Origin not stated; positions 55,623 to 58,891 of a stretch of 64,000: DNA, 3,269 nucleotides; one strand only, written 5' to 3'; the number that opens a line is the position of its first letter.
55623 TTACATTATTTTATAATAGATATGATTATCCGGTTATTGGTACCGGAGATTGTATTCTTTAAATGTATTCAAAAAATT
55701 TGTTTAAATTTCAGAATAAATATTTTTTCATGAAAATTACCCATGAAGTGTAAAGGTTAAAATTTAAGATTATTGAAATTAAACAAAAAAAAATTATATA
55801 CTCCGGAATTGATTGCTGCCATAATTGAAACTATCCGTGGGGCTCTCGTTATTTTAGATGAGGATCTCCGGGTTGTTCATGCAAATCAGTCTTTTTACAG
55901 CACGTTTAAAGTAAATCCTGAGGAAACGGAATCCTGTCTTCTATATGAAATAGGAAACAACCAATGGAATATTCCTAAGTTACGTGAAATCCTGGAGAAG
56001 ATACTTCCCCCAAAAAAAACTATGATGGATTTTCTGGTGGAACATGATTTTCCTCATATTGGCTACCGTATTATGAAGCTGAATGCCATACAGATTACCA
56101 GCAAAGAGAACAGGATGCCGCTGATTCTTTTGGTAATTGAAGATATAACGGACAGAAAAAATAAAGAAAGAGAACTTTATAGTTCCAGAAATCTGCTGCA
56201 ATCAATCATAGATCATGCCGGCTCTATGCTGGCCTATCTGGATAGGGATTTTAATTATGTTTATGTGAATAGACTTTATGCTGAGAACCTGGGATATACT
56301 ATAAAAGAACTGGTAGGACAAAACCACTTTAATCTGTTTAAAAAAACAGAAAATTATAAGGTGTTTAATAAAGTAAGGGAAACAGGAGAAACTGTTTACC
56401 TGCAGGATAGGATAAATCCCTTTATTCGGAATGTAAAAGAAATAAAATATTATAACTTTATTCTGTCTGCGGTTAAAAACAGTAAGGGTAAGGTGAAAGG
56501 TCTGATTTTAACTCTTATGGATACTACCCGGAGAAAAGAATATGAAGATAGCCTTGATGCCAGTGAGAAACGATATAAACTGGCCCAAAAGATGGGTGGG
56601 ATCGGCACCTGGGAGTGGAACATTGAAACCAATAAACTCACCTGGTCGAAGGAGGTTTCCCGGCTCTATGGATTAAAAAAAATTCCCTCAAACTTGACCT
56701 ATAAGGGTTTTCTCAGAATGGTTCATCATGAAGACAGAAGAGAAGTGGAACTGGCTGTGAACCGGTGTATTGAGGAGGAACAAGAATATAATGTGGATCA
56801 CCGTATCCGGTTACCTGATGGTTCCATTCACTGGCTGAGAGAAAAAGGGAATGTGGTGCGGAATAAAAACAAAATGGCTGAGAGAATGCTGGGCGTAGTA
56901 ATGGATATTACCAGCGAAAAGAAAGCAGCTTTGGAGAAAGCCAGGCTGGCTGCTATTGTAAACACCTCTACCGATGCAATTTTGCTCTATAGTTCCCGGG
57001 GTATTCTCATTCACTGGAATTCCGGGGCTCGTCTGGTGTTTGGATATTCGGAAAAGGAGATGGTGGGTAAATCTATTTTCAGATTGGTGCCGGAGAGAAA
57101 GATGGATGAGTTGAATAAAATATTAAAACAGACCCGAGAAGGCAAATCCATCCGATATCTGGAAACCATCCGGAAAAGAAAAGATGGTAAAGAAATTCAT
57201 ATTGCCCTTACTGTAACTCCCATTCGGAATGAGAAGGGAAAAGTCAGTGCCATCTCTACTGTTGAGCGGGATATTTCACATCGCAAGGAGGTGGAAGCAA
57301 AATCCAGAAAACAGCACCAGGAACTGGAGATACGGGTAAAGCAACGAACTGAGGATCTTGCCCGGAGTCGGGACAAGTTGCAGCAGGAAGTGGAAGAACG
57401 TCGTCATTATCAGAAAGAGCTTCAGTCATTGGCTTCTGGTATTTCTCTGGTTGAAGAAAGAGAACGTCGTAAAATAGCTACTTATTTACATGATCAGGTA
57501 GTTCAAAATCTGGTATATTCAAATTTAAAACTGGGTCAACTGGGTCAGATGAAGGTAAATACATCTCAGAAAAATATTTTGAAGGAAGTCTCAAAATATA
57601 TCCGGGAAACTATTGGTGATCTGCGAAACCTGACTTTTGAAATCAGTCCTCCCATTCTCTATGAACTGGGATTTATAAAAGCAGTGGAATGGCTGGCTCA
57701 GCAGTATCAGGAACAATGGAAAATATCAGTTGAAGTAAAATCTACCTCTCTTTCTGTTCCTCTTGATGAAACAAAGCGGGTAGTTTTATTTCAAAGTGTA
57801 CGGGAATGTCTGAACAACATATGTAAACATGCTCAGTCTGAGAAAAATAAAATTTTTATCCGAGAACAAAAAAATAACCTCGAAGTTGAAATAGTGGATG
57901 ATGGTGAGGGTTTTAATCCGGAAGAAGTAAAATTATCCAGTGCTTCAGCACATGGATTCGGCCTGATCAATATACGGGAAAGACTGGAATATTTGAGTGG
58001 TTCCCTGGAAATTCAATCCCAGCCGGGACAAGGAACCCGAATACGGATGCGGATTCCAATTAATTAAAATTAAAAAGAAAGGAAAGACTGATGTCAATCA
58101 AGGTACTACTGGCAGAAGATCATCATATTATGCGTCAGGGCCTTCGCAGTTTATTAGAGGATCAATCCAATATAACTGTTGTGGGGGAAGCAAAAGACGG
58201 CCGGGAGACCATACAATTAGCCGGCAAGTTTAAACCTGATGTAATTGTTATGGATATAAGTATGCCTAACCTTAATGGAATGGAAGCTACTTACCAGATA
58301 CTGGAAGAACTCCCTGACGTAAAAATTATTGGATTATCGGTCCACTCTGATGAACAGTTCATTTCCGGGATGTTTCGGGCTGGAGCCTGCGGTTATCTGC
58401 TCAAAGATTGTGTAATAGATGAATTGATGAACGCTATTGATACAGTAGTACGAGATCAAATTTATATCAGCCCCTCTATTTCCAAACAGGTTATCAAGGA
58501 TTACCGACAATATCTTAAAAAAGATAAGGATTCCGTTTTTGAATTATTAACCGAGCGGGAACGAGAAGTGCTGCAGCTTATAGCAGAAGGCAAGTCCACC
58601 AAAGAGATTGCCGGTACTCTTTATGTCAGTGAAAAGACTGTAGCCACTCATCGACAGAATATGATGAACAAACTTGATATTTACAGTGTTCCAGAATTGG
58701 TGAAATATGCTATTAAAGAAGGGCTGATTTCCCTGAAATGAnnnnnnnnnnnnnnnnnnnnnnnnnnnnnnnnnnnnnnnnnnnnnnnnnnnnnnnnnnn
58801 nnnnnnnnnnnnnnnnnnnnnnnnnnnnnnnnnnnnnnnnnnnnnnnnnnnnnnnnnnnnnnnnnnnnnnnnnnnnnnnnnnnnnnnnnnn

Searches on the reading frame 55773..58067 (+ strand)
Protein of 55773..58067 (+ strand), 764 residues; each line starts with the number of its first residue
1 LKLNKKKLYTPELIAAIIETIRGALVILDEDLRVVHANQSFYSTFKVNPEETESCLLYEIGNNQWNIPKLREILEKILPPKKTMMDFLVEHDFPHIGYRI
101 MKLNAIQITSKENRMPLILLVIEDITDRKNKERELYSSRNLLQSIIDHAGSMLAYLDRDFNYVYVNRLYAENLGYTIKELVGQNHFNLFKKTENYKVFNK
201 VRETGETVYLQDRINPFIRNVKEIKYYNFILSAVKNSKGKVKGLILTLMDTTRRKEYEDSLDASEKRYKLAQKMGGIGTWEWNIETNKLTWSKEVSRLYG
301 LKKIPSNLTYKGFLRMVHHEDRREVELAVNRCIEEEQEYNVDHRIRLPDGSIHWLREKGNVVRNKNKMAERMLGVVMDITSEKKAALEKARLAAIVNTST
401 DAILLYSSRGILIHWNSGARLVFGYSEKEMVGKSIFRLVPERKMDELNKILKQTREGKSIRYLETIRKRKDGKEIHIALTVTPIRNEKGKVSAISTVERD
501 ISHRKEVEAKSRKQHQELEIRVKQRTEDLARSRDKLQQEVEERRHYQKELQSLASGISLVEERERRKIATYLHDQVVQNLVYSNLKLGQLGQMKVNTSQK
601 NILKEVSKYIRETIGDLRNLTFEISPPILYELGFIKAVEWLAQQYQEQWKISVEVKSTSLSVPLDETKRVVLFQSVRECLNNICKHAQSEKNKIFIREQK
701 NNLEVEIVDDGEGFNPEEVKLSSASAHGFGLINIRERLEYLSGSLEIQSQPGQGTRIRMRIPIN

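Call 9: search_protein_families(library=pfam, proteins=[window:55773-58067:+])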
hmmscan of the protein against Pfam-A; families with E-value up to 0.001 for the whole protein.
window:55773-58067:+ (764 aa): 11 families
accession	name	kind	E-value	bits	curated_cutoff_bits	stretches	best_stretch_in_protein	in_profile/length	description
PF00989.32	PAS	-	3.9e-41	140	22.6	4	391-500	2-112/113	PAS fold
PF08448.16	PAS_4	-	6e-34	117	23.1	3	397-505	2-109/110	PAS fold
PF13426.13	PAS_9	-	1e-31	109.7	27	2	401-502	2-102/103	PAS domain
PF08447.18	PAS_3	-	8.1e-28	97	25.6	2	289-376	2-89/89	PAS fold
PF13188.13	PAS_8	-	3.2e-15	55.9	21.8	1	390-444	1-55/65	PAS domain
PF02518.31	HATPase_c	-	6.5e-15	56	26.4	1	671-763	5-109/111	Histidine kinase-, DNA gyrase B-, and HSP90-like ATPase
PF13581.12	HATPase_c_2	-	6.8e-07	29.8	27.4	1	675-760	35-126/127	Histidine kinase-like ATPase domain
PF07730.19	HisKA_3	-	2.1e-06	28.6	24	1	564-627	1-66/68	Histidine kinase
PF13596.12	PAS_10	-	5.8e-05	24.1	22.1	0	416-496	25-100/106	PAS domain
PF14598.12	PAS_11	-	7e-05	23.2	25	0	412-455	14-57/109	PAS domain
PF12860.13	PAS_7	-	0.00013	22.5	27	0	18-52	1-35/115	PAS fold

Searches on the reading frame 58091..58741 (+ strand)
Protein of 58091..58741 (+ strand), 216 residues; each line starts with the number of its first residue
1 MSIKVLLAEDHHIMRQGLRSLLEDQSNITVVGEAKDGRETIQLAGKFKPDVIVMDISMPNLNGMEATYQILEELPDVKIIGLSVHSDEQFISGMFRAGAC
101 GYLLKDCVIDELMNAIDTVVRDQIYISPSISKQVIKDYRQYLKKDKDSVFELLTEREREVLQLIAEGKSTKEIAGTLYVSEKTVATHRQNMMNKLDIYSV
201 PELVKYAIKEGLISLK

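Call 9: search_protein_families(library=pfam, proteins=[window:58091-58741:+])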
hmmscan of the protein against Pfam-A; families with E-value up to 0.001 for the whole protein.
window:58091-58741:+ (216 aa): 4 families
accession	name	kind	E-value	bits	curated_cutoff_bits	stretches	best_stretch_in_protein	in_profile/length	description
PF00072.30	Response_reg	-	1.4e-27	96.4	30.2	1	5-116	1-110/111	Response regulator receiver domain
PF00196.25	GerE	-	7.6e-21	73.9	23.5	1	152-207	2-57/57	Bacterial regulatory proteins, luxR family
PF08281.18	Sigma70_r4_2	-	2.7e-07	30.6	25.7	1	151-190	9-49/54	Sigma-70, region 4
PF04545.22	Sigma70_r4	-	0.00022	21.1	24.1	1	152-187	4-40/50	Sigma-70, region 4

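Call 22: find_encoding_contigs(protein=window:58091-58741:+, flank=6000, max_places=10)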
Protein window:58091-58741:+ (216 aa): 1 contig read that carries it; 1 place shown.
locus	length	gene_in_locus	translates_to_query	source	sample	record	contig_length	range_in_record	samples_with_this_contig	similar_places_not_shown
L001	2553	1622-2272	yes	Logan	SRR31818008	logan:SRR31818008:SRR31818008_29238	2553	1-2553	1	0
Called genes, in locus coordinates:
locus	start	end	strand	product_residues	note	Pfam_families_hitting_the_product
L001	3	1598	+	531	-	?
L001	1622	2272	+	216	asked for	PF00072:Response_reg, PF08281:Sigma70_r4_2 (weak), PF00196:GerE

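Call 31: find_related_loci(query=window:58091-58741:+, collection=genome_contigs, flank=6000)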
Query window:58091-58741:+ (216 aa) in genome_contigs; peptide patterns used: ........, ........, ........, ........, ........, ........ (x = any residue, [..] = any of these).
230 stretches matched a pattern; 98 encode a relative of the query (tblastn E <= 1e-3); the best 80 are kept; 80 distinct loci.
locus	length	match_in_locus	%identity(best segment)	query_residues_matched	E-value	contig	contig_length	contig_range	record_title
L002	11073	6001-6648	89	1-216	9e-130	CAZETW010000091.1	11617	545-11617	MAG TPA_asm: uncultured bacterium isolate SRP141376_co1_354 genome assembly, contig: NODE_10477_length_11617_cov_45.1359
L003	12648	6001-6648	60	1-216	7e-86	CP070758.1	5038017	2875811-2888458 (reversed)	MAG: Gemmatimonadota bacterium isolate bin29 chromosome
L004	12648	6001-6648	54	1-216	1e-76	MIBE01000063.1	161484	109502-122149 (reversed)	MAG: Spirochaetes bacterium GWF1_51_8 gwf1_scaffold_56, whole genome shotgun sequence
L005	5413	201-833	53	3-214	2e-71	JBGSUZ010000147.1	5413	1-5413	MAG: Acidaminobacteraceae bacterium isolate JTS-AC445 k141_3147236, whole genome shotgun sequence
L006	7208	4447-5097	50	1-216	1e-69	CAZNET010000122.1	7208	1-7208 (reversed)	MAG TPA_asm: uncultured Pirellulales bacterium isolate SRP141376_co2_404 genome assembly, contig: NODE_18207_length_7208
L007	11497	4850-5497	49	1-216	4e-69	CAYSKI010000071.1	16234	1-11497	MAG TPA_asm: uncultured Pirellulales bacterium isolate binchicken_co89_445 genome assembly, contig: NODE_6572_length_162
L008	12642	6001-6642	49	2-214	6e-67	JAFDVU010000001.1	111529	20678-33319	MAG: Acidobacteria bacterium isolate SZAS-9 LIN-567__1__length-111529, whole genome shotgun sequence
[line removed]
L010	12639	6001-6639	48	3-214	7e-64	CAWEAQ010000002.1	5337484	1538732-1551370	MAG: uncultured Solibacteraceae bacterium isolate MFD01476.bin.1.22 genome assembly, contig: contig_17150, whole genome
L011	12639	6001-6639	47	3-214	9e-64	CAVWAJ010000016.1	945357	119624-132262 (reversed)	MAG: Terriglobia bacterium isolate MFD03726.bin.1.222 genome assembly, contig: contig_28367, whole genome shotgun sequen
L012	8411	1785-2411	47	3-210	8e-63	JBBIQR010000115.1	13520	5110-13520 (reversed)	MAG: Candidatus Solibacter sp. isolate QH2F170213_bin_330 NODE_5142_length_13520_cov_5.538879, whole genome shotgun sequ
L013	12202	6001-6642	50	1-215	9e-63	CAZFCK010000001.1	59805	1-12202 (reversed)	MAG TPA_asm: uncultured Desulfovibrionaceae bacterium isolate binchicken_co405_192 genome assembly, contig: NODE_669_len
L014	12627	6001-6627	50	5-215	2e-62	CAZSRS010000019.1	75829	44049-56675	MAG TPA_asm: uncultured Desulfovibrionaceae bacterium isolate binchicken_co168_97 genome assembly, contig: NODE_488_leng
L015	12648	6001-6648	43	1-216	3e-59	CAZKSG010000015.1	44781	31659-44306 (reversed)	MAG TPA_asm: uncultured Anaerolinea sp. isolate binchicken_co197_557 genome assembly, contig: NODE_913_length_44781_cov_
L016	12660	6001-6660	45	3-216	3e-57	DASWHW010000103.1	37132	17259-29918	MAG TPA_asm: Bacteroidota bacterium isolate SMAG_U2852 k141_1992920, whole genome shotgun sequence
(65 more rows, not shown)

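Call 88: search_protein_families(library=pfam, proteins=[L003:7255-7620:+, L003:8060-8947:+, L003:2115-3836:+, L003:4047-6035:+], max_evalue=0.001)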
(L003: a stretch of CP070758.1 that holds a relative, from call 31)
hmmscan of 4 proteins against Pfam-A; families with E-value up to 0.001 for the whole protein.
L003:7255-7620:+ (121 aa): 1 family
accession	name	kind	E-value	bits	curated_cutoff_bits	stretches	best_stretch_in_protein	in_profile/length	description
PF00072.30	Response_reg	-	3.2e-24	85.7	30.2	1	3-114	1-110/111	Response regulator receiver domain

L003:8060-8947:+ (295 aa): 2 families
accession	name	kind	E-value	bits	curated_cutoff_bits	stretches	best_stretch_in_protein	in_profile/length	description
PF04542.20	Sigma70_r2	-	4.1e-20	71.8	24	1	33-97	1-67/71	Sigma-70 region 2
PF12645.13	HTH_16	-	0.00094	19.7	22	0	17-74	2-65/65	Helix-turn-helix domain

L003:2115-3836:+ (573 aa): 8 families
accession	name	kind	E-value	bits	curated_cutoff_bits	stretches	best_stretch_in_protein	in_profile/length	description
PF13426.13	PAS_9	-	1.1e-54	183.5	27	4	460-565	1-103/103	PAS domain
PF08448.16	PAS_4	-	1.1e-48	164.4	23.1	4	216-314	8-110/110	PAS fold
PF00989.32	PAS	-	9e-42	142.1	22.6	4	451-563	2-113/113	PAS fold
PF08447.18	PAS_3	-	2e-32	111.7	25.6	3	348-427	3-84/89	PAS fold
PF13188.13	PAS_8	-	2.5e-23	81.5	21.8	2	450-493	1-45/65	PAS domain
PF13596.12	PAS_10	-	4.6e-07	30.9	22.1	0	208-309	4-105/106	PAS domain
PF24820.1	Diguanyl_cycl_sensor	-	4.5e-05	23.8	28.1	0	210-247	3-40/109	Diguanylate cyclase-like sensor domain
PF12860.13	PAS_7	-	4.7e-05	24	27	0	58-163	6-114/115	PAS fold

L003:4047-6035:+ (662 aa): 9 families
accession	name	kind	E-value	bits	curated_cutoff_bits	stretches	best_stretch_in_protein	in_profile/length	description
PF08447.18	PAS_3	-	3.4e-46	155.9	25.6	3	326-402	5-83/89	PAS fold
PF13426.13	PAS_9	-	2.7e-43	146.9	27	3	64-161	7-103/103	PAS domain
PF00989.32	PAS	-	1.7e-32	112.2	22.6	3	301-400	1-101/113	PAS fold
PF08448.16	PAS_4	-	2.1e-25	89.5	23.1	3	187-290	8-109/110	PAS fold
PF13188.13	PAS_8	-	4.8e-19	68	21.8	2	301-354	1-55/65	PAS domain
PF07730.19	HisKA_3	-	3.5e-14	53.5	24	1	441-504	1-66/68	Histidine kinase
PF02518.31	HATPase_c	-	2.4e-13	50.9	26.4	1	548-641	5-110/111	Histidine kinase-, DNA gyrase B-, and HSP90-like ATPase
PF13581.12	HATPase_c_2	-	8.1e-08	32.8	27.4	1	551-637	34-126/127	Histidine kinase-like ATPase domain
PF14598.12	PAS_11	-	0.00012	22.4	25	0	207-239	25-57/109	PAS domain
